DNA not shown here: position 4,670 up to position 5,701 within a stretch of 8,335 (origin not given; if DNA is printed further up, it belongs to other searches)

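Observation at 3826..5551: Two-gene operon of an unknown 243-aa protein plus a stand-alone SIR2-like NADase candidate: possible undescribed defence system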

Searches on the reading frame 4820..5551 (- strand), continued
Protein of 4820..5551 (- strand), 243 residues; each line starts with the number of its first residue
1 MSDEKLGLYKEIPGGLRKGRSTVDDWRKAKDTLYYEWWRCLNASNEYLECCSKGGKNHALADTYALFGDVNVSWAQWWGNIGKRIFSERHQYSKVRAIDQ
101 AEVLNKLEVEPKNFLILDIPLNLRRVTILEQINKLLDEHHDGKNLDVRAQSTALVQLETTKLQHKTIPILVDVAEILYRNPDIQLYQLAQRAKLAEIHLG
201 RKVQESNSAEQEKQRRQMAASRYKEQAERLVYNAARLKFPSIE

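Call 51: fold_search(model_id=the predicted structure, library=viral)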
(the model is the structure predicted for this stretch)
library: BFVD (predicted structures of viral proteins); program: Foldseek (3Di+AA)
matches with E <= 10: 36; with E <= 0.001: 0
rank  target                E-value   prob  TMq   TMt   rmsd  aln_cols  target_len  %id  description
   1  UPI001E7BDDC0         1.5e+00  0.06  0.16  0.08  23.4       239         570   14  (no name look-up for this kind of identifier)
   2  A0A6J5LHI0            1.6e+00  0.04  0.13  0.07  19.6       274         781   14  Large polyvalent protein associated domain-containing protein [uncultured Caudovirales phage]
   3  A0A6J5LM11            1.9e+00  0.03  0.12  0.14  34.2       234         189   15  Spanin, inner membrane subunit [uncultured Caudovirales phage]
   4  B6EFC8                3.0e+00  0.02  0.13  0.08  23.0       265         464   10  Uncharacterized protein [Stygiolobus rod-shaped virus]
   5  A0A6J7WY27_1          3.3e+00  0.02  0.13  0.05  24.3       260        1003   10  Large polyvalent protein associated domain-containing protein [uncultured Caudovirales phage]
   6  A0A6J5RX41            4.7e+00  0.02  0.12  0.05  23.9       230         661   16  LT_GEWL domain containing protein [uncultured Caudovirales phage]
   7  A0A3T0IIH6            4.9e+00  0.03  0.14  0.19  17.2       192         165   12  Uncharacterized protein [Vibrio virus vB_VspP_SBP1]
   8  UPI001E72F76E         4.9e+00  0.02  0.15  0.14  24.2       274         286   14  (no name look-up for this kind of identifier)
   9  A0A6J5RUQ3            5.4e+00  0.01  0.13  0.09  24.3       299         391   10  Uncharacterized protein [uncultured Caudovirales phage]
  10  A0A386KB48            5.7e+00  0.03  0.13  0.18  13.5       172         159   12  Uncharacterized protein [Arthrobacter phage KBurrousTX]
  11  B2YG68                5.7e+00  0.02  0.17  0.12  22.3       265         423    9  Uncharacterized protein [Musca hytrovirus(isolate Musca domestica/United States/Boucias/-)]
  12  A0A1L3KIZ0            5.9e+00  0.01  0.12  0.09  20.3       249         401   11  (no name in the UniProt tables at hand)
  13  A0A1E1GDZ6            6.2e+00  0.07  0.17  0.28  17.2       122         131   16  (no name in the UniProt tables at hand)
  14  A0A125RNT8            6.2e+00  0.05  0.14  0.16  13.3       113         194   17  (no name in the UniProt tables at hand)
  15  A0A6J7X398            6.6e+00  0.01  0.12  0.13  36.8       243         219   18  Uncharacterized protein [uncultured Caudovirales phage]
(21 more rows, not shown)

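Call 52: search_protein_families(library=pfam, proteins=[P0117, P0123, P0130, P0143, P0149, P0158, P0189, P0228, P0202, P0248], max_evalue=0.1)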
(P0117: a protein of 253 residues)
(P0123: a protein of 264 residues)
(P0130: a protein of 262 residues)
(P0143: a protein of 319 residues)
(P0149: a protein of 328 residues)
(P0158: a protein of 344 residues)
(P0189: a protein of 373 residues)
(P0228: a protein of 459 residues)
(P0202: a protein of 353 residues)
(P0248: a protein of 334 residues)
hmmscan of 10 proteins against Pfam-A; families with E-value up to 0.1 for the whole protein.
P0117 (253 aa): 0 families

P0123 (264 aa): 0 families

P0130 (262 aa): 2 families
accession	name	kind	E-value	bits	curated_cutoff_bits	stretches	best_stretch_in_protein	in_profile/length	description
PF21118.2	DosC_2nd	-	0.018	15.7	31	0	70-138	32-98/110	DosC CZB-like middle domain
PF10298.14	WhiA_N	-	0.06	13.9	23.4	0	109-153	18-60/86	WhiA N-terminal LAGLIDADG-like domain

P0143 (319 aa): 0 families

P0149 (328 aa): 0 families

P0158 (344 aa): 0 families

P0189 (373 aa): 0 families

P0228 (459 aa): 0 families

P0202 (353 aa): 0 families

P0248 (334 aa): 0 families

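Call 53: search_protein_families(library=ncbifam, proteins=[P0117, P0123, P0130, P0143, P0149, P0158, P0189, P0228, P0202, P0248], max_evalue=0.1)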
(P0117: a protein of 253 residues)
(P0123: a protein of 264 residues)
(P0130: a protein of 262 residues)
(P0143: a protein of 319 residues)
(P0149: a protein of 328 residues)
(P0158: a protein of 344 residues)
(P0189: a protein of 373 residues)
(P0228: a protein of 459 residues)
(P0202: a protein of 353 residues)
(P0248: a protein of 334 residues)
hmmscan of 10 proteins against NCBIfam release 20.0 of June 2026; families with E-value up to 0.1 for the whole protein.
P0117 (253 aa): 1 family
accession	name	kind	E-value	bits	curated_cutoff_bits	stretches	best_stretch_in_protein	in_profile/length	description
NF009545.0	PRK12933.1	equivalog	0.083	11.3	728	0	104-179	165-242/604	protein translocase subunit SecD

P0123 (264 aa): 0 families

P0130 (262 aa): 0 families

P0143 (319 aa): 0 families

P0149 (328 aa): 0 families

P0158 (344 aa): 1 family
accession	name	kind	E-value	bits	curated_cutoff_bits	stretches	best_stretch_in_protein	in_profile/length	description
TIGR04116.1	CXXX_rpt_assoc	equivalog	0.012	15.7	50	0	66-92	37-63/90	CXXX repeat peptide modification system protein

P0189 (373 aa): 0 families

P0228 (459 aa): 0 families

P0202 (353 aa): 1 family
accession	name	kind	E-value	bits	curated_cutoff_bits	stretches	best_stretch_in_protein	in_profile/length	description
NF050086.1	pipecolate_AmaA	exception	0.098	11.3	600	0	217-320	224-327/425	L-pipecolate oxidase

P0248 (334 aa): 0 families

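Call 55: find_homologous_proteins(query=A3, max_evalue=0.00001)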
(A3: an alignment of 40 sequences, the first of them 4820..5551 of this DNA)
Query A3 (40 sequences) (243 aa, profile of the alignment): 145 proteins with E <= 0.00001 among 5406 candidates; the best 120 are listed.
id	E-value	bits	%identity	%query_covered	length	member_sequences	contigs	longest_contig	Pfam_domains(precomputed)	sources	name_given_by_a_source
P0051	1.2e-84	302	61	100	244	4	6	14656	-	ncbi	-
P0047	9.8e-84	299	62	100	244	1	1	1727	-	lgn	-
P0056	1.9e-83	298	61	100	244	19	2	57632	-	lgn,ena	-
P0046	2.2e-83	297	62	100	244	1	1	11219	-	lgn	-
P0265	3.2e-83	297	39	96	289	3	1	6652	-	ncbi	-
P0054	3.8e-83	297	61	100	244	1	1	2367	-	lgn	-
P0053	1.5e-82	295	61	100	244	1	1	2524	-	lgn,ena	-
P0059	2.4e-82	294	60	100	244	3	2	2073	-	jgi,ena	jgi:hypothetical protein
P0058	3.3e-82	294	60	100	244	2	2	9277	-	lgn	-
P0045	3.3e-82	294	62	100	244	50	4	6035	-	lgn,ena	-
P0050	6.3e-82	293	60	100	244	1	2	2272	-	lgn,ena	-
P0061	7.9e-82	292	59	100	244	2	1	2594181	-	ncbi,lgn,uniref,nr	ncbi:hypothetical protein [Limnohabitans sp. INBF002]|uniref:hypothetical protein n=1 Tax=Limnohabit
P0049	1.0e-81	292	61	100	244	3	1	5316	-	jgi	jgi:hypothetical protein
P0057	1.5e-81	291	59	100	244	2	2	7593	-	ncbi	-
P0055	1.9e-81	291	60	100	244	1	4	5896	-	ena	-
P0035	8.2e-78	279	71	100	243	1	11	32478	-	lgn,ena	-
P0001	8.4e-77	276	100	100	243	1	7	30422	-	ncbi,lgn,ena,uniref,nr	ncbi:hypothetical protein [Polynucleobacter sinensis]|uniref:hypothetical protein n=1 Tax=Polynucleo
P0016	2.2e-75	271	88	100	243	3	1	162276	-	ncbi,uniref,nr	ncbi:hypothetical protein [Polynucleobacter sphagniphilus]|uniref:hypothetical protein n=1 Tax=Polyn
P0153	1.1e-61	226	24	99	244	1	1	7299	-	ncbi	-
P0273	2.1e-60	222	26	86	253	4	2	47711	-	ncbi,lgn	-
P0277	6.0e-57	211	26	85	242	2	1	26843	-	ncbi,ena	-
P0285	6.1e-56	208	26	93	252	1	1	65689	-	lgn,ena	-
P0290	2.2e-55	206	25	87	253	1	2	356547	-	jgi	jgi:hypothetical protein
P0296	1.1e-53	200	23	87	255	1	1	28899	-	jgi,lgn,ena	-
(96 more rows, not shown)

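Call 56: find_encoding_contigs(protein=P0290, flank=8000, max_places=2)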
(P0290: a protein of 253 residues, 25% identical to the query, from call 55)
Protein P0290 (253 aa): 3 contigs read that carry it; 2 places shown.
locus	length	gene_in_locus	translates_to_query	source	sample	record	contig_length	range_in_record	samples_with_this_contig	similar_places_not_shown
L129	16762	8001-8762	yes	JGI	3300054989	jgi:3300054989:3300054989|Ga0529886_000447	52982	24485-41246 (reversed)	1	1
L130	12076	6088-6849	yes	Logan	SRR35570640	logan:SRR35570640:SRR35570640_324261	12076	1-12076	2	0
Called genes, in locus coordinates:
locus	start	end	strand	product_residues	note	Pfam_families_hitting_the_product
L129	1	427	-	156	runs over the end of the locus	PF02130:YbeY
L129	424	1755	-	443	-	PF00919:UPF0004, PF04055:Radical_SAM, PF01938:TRAM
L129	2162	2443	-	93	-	PF00216:Bac_DNA_binding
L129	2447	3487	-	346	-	PF07719:TPR_2 (faint), PF14559:TPR_19 (weak)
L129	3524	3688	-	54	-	-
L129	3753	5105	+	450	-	PF18643:RE_BsaWI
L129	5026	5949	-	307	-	PF01555:N6_N4_Mtase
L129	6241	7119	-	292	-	-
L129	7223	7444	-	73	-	-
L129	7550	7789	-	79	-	-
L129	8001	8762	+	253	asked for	-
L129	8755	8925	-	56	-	-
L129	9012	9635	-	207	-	PF00589:Phage_integrase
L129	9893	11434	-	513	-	-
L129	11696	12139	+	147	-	PF20346:DUF6641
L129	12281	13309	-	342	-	PF04607:RelA_SpoT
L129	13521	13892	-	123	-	PF21781:DUF6876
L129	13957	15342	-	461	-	-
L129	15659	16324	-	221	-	PF05036:SPOR (weak)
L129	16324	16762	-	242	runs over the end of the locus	PF03309:Pan_kinase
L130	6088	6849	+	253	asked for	-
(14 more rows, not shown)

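Call 57: find_encoding_contigs(protein=P0273, flank=8000, max_places=2)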
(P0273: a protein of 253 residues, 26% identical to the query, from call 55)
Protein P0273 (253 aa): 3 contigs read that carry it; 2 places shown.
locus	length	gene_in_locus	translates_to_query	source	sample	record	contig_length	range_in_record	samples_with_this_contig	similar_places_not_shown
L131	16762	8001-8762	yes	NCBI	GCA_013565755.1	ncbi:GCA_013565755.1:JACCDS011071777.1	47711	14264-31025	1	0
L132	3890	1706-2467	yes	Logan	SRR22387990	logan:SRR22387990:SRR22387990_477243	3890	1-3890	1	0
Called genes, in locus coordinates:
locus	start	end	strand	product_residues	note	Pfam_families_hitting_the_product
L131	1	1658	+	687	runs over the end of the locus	PF02554:CstA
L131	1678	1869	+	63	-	PF04328:Sel_put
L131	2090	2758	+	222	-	PF02798:GST_N, PF13417:GST_N_3, PF13409:GST_N_2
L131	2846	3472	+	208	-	PF04299:FMN_bind_2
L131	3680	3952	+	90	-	-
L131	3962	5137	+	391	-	-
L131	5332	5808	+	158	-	-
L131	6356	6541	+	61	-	-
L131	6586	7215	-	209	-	PF05496:RuvB_N (weak), PF13191:AAA_16 (faint), PF13401:AAA_22 (faint), PF00004:AAA, PF13177:DNA_pol3_delta2 (weak), PF21328:Gp44_lid (weak)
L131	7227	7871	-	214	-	-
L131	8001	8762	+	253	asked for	-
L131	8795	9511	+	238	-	-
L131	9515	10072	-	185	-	PF00589:Phage_integrase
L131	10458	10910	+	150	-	PF20346:DUF6641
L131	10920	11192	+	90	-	-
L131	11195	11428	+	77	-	-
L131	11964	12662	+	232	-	-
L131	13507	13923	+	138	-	-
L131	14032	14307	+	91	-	-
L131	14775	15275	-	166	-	PF04386:SspB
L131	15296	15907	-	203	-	PF02798:GST_N, PF13417:GST_N_3, PF22441:CLIC-like_N, PF13409:GST_N_2, PF00043:GST_C (weak), PF13410:GST_C_2 (weak)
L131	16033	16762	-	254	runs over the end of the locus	PF02167:Cytochrom_C1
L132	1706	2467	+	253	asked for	-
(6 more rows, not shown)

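Call 58: find_encoding_contigs(protein=P0285, flank=8000, max_places=2)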
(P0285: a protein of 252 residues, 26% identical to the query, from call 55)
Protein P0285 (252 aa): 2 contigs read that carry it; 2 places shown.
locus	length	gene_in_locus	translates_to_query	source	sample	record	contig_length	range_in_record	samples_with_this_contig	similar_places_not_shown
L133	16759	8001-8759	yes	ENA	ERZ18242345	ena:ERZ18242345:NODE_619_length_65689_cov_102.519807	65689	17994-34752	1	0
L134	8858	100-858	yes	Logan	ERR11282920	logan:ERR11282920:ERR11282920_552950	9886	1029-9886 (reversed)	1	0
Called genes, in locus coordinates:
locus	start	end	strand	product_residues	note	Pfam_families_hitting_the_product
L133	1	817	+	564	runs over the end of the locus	PF01807:Zn_ribbon_DnaG, PF08275:DNAG_N, PF01751:Toprim, PF13362:Toprim_3, PF13662:Toprim_4, PF13155:Toprim_2, PF10410:DnaB_bind, PF08278:DnaG_DnaB_bind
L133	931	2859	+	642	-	PF03979:Sigma70_r1_1, PF00140:Sigma70_r1_2, PF04546:Sigma70_ner, PF04542:Sigma70_r2, PF04539:Sigma70_r3, PF04545:Sigma70_r4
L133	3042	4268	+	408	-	PF00589:Phage_integrase (faint)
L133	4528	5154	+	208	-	-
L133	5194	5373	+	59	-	-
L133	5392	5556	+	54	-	-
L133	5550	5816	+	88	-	-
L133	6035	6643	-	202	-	PF00004:AAA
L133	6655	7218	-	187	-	-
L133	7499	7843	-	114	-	-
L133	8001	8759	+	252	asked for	-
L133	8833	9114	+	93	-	PF00816:Histone_HNS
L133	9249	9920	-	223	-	-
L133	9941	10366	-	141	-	-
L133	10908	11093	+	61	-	-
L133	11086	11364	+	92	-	-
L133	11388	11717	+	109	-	PF13560:HTH_31, PF12844:HTH_19 (weak), PF01381:HTH_3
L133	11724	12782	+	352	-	PF25164:CoiA_N (faint)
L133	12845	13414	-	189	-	PF00589:Phage_integrase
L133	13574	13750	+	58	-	-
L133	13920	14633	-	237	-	PF28034:VF_A0006 (weak)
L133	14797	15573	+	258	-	PF01844:HNH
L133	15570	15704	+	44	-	-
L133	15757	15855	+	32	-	-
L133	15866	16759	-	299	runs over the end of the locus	PF01972:SDH_protease, PF25145:NfeD1b_N (weak)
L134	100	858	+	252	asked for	-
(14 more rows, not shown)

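Call 74: search_protein_families(library=pfam, proteins=[P0136, P0141, P0146, P0151, P0153, P0155, P0159, P0162, P0129, P0142], max_evalue=10)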
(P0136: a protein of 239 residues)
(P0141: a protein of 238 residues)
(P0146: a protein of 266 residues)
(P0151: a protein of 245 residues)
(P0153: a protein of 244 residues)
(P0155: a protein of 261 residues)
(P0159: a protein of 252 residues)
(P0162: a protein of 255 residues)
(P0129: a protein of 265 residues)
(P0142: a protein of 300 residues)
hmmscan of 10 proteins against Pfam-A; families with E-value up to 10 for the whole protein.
P0136 (239 aa): 0 families

P0141 (238 aa): 1 family
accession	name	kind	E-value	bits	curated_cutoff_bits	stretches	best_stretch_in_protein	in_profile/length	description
PF20109.4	Trans_reg_dom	-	0.00091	20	23.8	1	33-49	21-37/60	Proteobacterial transcriptional regulator-like domain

P0146 (266 aa): 0 families

P0151 (245 aa): 0 families

P0153 (244 aa): 1 family
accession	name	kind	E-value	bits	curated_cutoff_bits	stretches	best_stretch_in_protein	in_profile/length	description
PF22968.2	RNF34L-like_3rd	-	0.21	12.1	27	1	37-66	19-50/55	E3 ubiquitin-protein ligase rififylin-like domain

P0155 (261 aa): 1 family
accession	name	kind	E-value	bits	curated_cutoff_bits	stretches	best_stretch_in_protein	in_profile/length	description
PF20109.4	Trans_reg_dom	-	0.062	14.1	23.8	1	33-47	21-35/60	Proteobacterial transcriptional regulator-like domain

P0159 (252 aa): 0 families

P0162 (255 aa): 0 families

P0129 (265 aa): 0 families

P0142 (300 aa): 1 family
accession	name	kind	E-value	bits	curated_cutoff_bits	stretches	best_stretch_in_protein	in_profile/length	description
PF24569.1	CFAP161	-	0.045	13.6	27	1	166-250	134-215/245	Cilia- and flagella-associated protein 161-like domain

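Call 79: find_related_loci(query=A1, collection=viral_contigs, flank=6000)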
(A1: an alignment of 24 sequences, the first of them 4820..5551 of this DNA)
Query A1 (243 aa) in viral_contigs; peptide patterns used: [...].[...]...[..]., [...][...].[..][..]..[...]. (x = any residue, [..] = any of these).
66 stretches matched a pattern, but none encodes a relative of the query by tblastn (E <= 1e-3).

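Call 86: find_encoding_contigs(protein=P0296, flank=7000, max_places=1)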
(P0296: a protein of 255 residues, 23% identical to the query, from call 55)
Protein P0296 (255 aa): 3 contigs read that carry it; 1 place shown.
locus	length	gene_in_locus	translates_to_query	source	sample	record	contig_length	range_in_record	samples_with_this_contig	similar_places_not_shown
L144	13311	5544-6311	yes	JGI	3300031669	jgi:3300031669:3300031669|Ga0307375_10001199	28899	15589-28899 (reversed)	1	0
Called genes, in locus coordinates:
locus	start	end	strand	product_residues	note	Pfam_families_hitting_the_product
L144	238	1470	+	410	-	-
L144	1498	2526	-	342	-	PF04607:RelA_SpoT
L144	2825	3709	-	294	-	-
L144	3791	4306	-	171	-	-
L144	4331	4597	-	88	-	-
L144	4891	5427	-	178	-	PF13508:Acetyltransf_7 (weak)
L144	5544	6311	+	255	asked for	-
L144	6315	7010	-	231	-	PF00589:Phage_integrase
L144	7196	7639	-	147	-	-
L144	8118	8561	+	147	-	PF20346:DUF6641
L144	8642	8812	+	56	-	-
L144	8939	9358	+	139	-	-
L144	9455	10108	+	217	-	-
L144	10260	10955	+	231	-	-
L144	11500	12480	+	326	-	-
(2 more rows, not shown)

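Call 87: find_encoding_contigs(protein=P0277, flank=7000, max_places=1)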
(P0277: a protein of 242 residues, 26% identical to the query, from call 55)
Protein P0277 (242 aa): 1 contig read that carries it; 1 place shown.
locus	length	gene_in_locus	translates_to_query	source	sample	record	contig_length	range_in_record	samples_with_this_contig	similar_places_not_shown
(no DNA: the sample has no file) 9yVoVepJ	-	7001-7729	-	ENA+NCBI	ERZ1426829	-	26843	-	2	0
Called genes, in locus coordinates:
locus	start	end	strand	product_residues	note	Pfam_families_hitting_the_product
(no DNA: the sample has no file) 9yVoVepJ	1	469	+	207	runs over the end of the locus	-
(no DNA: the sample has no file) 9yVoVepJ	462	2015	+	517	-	PF07669:Eco57I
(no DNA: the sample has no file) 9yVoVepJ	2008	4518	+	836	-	PF10544:T5orf172, PF04851:ResIII (weak)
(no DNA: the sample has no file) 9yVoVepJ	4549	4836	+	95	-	-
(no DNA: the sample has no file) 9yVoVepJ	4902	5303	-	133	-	-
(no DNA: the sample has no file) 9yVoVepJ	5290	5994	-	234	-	PF10412:TrwB_AAD_bind (faint), PF07728:AAA_5 (faint), PF13173:AAA_14 (weak), PF13401:AAA_22 (faint), PF00004:AAA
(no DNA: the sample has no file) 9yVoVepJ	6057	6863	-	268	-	-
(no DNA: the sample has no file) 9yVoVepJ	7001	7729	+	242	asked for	-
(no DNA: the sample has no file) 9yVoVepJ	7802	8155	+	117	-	-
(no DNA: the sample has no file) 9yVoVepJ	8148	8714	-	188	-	PF00589:Phage_integrase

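Call 93: search_protein_families(library=padloc, proteins=[L014:6733-7500:-, L024:3630-4406:+, L131:8795-9511:+, L129:9893-11434:-, L133:11724-12782:+, L133:9249-9920:-, L129:12281-13309:-], max_evalue=0.01)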
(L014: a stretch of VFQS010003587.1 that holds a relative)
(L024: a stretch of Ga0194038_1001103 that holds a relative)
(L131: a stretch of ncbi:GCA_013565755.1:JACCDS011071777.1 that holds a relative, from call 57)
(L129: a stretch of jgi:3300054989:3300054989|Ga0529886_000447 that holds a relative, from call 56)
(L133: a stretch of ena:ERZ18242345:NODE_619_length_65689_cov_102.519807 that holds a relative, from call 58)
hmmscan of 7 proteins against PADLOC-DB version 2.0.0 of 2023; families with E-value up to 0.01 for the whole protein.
L014:6733-7500:- (255 aa): 1 family
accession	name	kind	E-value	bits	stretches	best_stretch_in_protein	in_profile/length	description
PDLC00284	PtuA1|PtuA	-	0.0017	15.2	0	57-107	5-55/545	AAA ATPase domain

L024:3630-4406:+ (258 aa): 0 families

L131:8795-9511:+ (238 aa): 1 family
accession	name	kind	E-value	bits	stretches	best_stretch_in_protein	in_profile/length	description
PDLC03848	LmuA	-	0.0071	14.7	1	21-214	191-357/373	-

L129:9893-11434:- (513 aa): 1 family
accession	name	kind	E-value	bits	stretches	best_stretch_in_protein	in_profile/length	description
PDLC03180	Specificity_I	-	0.0006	16.8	1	219-306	116-204/406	Type I specificity subunit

L133:11724-12782:+ (352 aa): 0 families

L133:9249-9920:- (223 aa): 0 families

L129:12281-13309:- (342 aa): 1 family
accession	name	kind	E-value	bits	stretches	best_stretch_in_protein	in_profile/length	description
PDLC04999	PDC-S33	-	5.5e-117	389.1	1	1-339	1-342/349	-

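Call 94: search_protein_families(library=pfam, proteins=[L014:6733-7500:-, L024:3630-4406:+, L131:8795-9511:+, L129:9893-11434:-, L133:11724-12782:+, L133:9249-9920:-, L129:12281-13309:-], max_evalue=0.01)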
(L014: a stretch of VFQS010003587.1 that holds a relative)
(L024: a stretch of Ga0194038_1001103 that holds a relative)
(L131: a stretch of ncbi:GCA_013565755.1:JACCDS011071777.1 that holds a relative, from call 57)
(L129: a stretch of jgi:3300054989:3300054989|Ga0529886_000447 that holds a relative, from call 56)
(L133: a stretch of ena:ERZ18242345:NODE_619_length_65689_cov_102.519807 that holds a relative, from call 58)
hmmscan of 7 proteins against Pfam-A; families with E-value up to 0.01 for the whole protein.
L014:6733-7500:- (255 aa): 3 families
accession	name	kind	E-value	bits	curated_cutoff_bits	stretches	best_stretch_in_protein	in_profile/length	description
PF08238.18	Sel1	-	1.1e-25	89.5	30.7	2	74-108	2-36/36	Sel1 repeat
PF13174.12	TPR_6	-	4.6e-05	24.2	26.3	0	110-138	1-28/33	Tetratricopeptide repeat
PF13181.12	TPR_8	-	0.00035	21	25.7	1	110-137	2-28/34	Tetratricopeptide repeat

L024:3630-4406:+ (258 aa): 0 families

L131:8795-9511:+ (238 aa): 0 families

L129:9893-11434:- (513 aa): 0 families

L133:11724-12782:+ (352 aa): 1 family
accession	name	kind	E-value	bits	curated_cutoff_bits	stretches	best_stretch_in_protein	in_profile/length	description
PF25164.1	CoiA_N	-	2.2e-05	24.3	26.3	1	30-60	19-49/50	Competence protein CoiA, N-terminal domain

L133:9249-9920:- (223 aa): 0 families

L129:12281-13309:- (342 aa): 2 families
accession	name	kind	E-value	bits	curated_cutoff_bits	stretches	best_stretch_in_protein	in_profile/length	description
PF04607.23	RelA_SpoT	-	6.8e-20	71.9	27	1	70-179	1-104/113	Region found in RelA / SpoT proteins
PF08242.18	Methyltransf_12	-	0.0044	18.2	30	0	248-319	10-79/98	Methyltransferase domain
